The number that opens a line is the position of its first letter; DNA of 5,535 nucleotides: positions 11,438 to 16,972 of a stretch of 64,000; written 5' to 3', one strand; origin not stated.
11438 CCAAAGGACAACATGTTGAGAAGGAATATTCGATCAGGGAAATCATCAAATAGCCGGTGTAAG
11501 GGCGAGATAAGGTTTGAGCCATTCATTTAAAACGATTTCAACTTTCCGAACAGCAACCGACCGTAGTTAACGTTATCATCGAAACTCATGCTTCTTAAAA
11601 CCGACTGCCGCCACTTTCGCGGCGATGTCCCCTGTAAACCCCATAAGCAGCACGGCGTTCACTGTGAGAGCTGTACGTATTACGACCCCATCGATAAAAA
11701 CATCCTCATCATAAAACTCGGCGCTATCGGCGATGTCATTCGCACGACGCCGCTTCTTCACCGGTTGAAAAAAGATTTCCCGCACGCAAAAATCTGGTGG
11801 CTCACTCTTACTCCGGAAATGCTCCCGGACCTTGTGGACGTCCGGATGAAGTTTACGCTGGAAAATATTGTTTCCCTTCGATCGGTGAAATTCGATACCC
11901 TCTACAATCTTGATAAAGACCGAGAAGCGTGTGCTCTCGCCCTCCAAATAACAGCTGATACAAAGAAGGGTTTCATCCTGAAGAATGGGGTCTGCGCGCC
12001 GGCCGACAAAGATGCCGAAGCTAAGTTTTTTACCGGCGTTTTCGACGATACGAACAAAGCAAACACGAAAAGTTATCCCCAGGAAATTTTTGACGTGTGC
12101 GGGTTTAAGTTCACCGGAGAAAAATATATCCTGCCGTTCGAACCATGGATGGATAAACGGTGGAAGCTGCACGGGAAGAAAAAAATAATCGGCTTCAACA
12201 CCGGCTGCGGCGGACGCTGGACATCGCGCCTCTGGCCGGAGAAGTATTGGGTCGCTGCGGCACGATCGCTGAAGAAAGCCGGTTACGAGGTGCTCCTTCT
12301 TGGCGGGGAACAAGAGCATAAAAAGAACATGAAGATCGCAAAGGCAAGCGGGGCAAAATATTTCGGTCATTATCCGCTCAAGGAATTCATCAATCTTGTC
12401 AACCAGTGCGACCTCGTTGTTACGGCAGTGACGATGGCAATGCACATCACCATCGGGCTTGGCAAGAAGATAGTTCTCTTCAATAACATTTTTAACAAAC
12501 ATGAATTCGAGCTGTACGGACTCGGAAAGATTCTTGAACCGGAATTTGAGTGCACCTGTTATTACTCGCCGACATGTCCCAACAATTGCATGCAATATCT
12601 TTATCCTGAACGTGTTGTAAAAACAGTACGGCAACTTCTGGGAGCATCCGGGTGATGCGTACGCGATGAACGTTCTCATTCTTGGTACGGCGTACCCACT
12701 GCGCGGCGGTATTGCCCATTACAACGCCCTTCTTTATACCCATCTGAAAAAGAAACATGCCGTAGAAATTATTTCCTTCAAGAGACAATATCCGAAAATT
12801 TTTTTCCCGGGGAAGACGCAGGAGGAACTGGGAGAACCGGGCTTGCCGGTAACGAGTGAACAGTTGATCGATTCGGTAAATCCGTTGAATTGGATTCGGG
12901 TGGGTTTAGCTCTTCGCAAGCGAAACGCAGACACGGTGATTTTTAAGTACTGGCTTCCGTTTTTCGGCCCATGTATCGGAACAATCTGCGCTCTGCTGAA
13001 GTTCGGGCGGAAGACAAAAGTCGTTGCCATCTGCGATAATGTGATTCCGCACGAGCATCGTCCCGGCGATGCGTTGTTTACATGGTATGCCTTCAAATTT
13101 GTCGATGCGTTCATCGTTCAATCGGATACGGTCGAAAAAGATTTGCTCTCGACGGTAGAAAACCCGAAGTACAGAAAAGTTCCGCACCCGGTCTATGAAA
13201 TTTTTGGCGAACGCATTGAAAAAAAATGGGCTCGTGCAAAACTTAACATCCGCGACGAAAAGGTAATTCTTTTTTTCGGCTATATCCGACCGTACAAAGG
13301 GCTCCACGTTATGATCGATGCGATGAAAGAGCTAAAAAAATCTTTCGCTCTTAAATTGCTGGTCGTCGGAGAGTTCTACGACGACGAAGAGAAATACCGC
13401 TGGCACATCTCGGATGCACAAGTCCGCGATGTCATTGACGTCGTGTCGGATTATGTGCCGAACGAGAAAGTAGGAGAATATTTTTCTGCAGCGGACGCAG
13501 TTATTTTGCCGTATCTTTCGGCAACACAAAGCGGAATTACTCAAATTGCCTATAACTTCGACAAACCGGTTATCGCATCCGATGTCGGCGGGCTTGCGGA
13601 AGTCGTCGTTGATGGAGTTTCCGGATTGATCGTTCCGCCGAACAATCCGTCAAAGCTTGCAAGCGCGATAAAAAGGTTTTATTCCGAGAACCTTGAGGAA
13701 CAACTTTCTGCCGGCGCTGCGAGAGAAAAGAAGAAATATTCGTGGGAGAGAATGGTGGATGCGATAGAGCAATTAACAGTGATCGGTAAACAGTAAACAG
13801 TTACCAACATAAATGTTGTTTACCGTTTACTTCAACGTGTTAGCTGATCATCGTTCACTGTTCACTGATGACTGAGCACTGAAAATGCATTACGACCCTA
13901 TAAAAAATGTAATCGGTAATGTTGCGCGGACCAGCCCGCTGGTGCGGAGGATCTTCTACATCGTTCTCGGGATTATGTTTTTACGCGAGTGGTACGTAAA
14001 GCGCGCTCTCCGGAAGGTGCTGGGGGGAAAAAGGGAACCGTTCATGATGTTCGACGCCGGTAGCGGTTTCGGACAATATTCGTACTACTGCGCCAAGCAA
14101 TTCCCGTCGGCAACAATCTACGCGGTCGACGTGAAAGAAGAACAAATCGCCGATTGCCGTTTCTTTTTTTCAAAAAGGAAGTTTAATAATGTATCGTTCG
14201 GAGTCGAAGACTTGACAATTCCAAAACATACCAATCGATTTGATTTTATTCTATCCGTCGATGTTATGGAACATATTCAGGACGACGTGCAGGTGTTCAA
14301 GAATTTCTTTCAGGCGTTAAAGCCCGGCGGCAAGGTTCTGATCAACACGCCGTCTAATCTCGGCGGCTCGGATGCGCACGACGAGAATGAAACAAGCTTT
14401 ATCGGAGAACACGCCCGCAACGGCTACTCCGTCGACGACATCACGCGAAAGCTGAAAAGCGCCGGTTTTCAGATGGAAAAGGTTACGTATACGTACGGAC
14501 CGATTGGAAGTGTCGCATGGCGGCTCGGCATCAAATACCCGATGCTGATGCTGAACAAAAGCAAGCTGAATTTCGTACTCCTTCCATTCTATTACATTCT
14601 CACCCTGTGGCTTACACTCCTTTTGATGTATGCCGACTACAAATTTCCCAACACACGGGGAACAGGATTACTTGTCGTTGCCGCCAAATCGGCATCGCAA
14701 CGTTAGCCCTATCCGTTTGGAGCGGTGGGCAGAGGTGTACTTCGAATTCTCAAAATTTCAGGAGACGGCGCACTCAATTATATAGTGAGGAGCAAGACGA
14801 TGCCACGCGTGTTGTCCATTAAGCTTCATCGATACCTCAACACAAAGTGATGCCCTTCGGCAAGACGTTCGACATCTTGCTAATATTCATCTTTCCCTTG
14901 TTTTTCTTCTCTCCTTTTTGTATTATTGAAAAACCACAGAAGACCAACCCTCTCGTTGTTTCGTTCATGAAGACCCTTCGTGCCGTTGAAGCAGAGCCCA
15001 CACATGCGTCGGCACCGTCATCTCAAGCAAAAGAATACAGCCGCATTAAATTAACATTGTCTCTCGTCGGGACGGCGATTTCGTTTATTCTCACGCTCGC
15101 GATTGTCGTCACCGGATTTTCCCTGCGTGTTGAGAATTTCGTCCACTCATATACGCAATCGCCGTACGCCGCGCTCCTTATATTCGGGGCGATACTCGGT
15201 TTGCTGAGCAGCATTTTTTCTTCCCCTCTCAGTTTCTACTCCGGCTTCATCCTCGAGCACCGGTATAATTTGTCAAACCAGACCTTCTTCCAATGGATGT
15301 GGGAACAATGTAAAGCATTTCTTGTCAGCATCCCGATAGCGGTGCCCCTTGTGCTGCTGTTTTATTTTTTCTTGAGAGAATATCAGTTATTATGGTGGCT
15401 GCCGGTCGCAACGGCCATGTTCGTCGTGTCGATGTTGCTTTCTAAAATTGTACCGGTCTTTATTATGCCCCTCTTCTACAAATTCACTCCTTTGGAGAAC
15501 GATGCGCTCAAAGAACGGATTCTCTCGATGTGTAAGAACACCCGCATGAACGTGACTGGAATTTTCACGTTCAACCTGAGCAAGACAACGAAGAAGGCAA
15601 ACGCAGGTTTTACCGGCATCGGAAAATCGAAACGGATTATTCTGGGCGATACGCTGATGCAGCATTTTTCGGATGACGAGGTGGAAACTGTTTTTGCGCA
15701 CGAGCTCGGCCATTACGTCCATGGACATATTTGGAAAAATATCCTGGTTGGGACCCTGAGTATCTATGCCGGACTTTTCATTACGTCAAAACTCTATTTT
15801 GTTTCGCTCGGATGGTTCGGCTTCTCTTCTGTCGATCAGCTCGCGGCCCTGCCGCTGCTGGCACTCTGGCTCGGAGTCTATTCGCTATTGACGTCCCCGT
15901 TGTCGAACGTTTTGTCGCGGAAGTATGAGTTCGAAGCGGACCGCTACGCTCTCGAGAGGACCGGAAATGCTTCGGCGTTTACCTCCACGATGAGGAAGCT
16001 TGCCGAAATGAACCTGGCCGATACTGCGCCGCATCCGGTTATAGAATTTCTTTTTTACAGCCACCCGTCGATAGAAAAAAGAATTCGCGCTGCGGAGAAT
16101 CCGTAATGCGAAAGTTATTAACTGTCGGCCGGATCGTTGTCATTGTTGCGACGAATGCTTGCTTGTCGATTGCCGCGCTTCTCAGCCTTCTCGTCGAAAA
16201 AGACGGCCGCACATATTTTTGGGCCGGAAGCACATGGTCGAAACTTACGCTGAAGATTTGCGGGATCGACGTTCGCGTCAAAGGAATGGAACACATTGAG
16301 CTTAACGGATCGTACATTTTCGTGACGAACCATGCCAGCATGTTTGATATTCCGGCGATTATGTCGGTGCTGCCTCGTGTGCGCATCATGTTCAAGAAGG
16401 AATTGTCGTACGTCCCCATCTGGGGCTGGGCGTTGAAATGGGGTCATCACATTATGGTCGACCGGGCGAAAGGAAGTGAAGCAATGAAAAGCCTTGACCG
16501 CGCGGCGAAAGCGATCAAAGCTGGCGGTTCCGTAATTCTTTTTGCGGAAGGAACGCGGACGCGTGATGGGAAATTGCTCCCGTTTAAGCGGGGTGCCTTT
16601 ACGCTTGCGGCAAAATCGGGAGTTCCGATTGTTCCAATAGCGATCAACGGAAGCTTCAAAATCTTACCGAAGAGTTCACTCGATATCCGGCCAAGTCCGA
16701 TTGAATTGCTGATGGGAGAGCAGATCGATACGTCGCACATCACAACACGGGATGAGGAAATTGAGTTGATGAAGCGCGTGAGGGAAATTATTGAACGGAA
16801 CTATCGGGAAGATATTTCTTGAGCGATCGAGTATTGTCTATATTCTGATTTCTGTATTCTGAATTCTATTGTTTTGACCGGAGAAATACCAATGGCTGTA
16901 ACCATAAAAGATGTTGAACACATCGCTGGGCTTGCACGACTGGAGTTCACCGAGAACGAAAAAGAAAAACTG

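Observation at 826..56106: Phased heptanucleotide (7-nt period) tracts fill intergenic spacers at nine or more loci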

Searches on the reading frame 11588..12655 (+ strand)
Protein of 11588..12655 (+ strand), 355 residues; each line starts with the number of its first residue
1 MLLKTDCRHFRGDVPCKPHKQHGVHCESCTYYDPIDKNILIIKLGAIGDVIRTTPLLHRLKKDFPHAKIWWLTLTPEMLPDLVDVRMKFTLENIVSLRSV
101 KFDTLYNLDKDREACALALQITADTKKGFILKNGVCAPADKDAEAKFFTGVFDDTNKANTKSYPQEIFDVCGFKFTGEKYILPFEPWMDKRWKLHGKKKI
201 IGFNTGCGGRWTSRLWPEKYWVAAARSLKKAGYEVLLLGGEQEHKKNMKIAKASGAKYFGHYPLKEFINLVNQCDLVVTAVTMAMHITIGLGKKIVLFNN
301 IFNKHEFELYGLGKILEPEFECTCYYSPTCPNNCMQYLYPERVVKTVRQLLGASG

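Call 82: search_protein_families(library=pfam, proteins=[window:11588-12655:+])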
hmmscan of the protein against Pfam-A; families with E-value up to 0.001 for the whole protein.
window:11588-12655:+ (355 aa): 1 family
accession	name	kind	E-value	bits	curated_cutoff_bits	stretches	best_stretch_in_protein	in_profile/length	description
PF01075.23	Glyco_transf_9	-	2.6e-11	43.8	22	1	196-296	103-206/247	Glycosyltransferase family 9 (heptosyltransferase)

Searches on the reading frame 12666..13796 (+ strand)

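Call 9: search_protein_families(library=pfam, proteins=[window:12666-13796:+])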
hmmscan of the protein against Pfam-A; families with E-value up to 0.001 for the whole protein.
window:12666-13796:+ (376 aa): 3 families
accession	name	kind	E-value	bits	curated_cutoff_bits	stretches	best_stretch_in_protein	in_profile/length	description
PF00534.26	Glycos_transf_1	-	1.1e-24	87.3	26.4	1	190-347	6-165/172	Glycosyl transferases group 1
PF13692.12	Glyco_trans_1_4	-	5e-24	85.6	27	1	198-340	1-141/142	Glycosyl transferases group 1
PF13439.12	Glyco_transf_4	-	4e-05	24.2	28.5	1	14-175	2-165/170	Glycosyltransferase Family 4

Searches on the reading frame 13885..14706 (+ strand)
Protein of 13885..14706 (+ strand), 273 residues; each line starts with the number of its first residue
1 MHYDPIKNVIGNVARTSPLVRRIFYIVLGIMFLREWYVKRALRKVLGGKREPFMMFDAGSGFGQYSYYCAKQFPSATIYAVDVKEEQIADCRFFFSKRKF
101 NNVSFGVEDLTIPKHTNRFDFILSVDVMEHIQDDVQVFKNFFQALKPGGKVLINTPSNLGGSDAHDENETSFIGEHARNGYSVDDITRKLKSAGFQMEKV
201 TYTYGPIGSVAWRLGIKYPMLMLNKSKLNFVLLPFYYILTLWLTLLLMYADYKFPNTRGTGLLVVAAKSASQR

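Call 9: search_protein_families(library=pfam, proteins=[window:13885-14706:+])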
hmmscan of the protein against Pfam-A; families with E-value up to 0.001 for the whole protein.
window:13885-14706:+ (273 aa): 11 families
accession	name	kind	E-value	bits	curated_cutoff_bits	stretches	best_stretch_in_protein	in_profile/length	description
PF13847.12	Methyltransf_31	-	1.1e-17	64.5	27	1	56-162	8-118/145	Methyltransferase domain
PF08241.18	Methyltransf_11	-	7.5e-16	59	21.2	1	57-153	2-95/95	Methyltransferase domain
PF13649.12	Methyltransf_25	-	1.4e-14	55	27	1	57-149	3-97/97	Methyltransferase domain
PF08242.18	Methyltransf_12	-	5.2e-14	53.2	30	1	57-150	2-97/98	Methyltransferase domain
PF13489.12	Methyltransf_23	-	6.3e-14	52.5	27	1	55-199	26-163/164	Methyltransferase domain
PF02353.26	CMAS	-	1.6e-06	28.1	27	1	55-200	66-215/273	Mycolic acid cyclopropane synthetase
PF05175.20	MTS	-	8.4e-06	26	23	1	55-161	35-146/170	Methyltransferase small domain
PF03848.20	TehB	-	4.3e-05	23.5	20.4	1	52-153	31-132/193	Tellurite resistance protein TehB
PF00891.24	Methyltransf_2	-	0.00011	22.1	22.3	1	54-170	65-179/210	O-methyltransferase domain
PF05891.18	Methyltransf_PK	-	0.00079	19.4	27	0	37-173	41-179/218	AdoMet dependent proline di-methyltransferase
PF01728.25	FtsJ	-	0.0009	19.6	24.1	0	55-123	25-96/181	FtsJ-like methyltransferase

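Call 53: find_encoding_contigs(protein=window:13885-14706:+, flank=3000, max_places=10)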
Protein window:13885-14706:+ (273 aa): no gene with exactly this product is on record in the collection.

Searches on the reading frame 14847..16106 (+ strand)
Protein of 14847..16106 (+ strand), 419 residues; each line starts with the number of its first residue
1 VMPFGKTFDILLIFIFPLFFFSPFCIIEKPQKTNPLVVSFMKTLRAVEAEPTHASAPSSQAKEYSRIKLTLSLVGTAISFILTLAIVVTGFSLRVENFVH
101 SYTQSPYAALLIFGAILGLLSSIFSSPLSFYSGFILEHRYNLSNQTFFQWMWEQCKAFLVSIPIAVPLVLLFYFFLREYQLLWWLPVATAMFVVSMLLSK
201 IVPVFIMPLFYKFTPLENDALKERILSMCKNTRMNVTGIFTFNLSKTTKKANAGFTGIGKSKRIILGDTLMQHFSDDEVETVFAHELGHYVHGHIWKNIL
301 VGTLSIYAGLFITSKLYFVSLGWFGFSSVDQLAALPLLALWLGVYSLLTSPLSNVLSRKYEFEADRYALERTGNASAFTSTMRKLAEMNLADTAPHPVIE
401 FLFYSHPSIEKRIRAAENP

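Call 67: search_protein_families(library=pfam, proteins=[window:14847-16106:+])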
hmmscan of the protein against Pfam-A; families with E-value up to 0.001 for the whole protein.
window:14847-16106:+ (419 aa): 3 families
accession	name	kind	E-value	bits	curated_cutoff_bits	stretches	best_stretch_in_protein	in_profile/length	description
PF01435.24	Peptidase_M48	-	1.9e-31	109.8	20.3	1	215-418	1-184/186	Peptidase family M48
PF16491.10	Peptidase_M48_N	-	2.4e-28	99.6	27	1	59-212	25-179/179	CAAX prenyl protease N-terminal, five membrane helices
PF05569.17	Peptidase_M56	-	4.6e-06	26.4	31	1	209-304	128-218/296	BlaR1 peptidase M56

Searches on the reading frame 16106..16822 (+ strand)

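Call 9: search_protein_families(library=pfam, proteins=[window:16106-16822:+])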
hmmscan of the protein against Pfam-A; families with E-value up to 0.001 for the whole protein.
window:16106-16822:+ (238 aa): 1 family
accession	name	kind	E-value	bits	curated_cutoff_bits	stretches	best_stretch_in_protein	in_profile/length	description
PF01553.26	Acyltransferase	-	3.6e-34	117.8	23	1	56-180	2-131/132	Acyltransferase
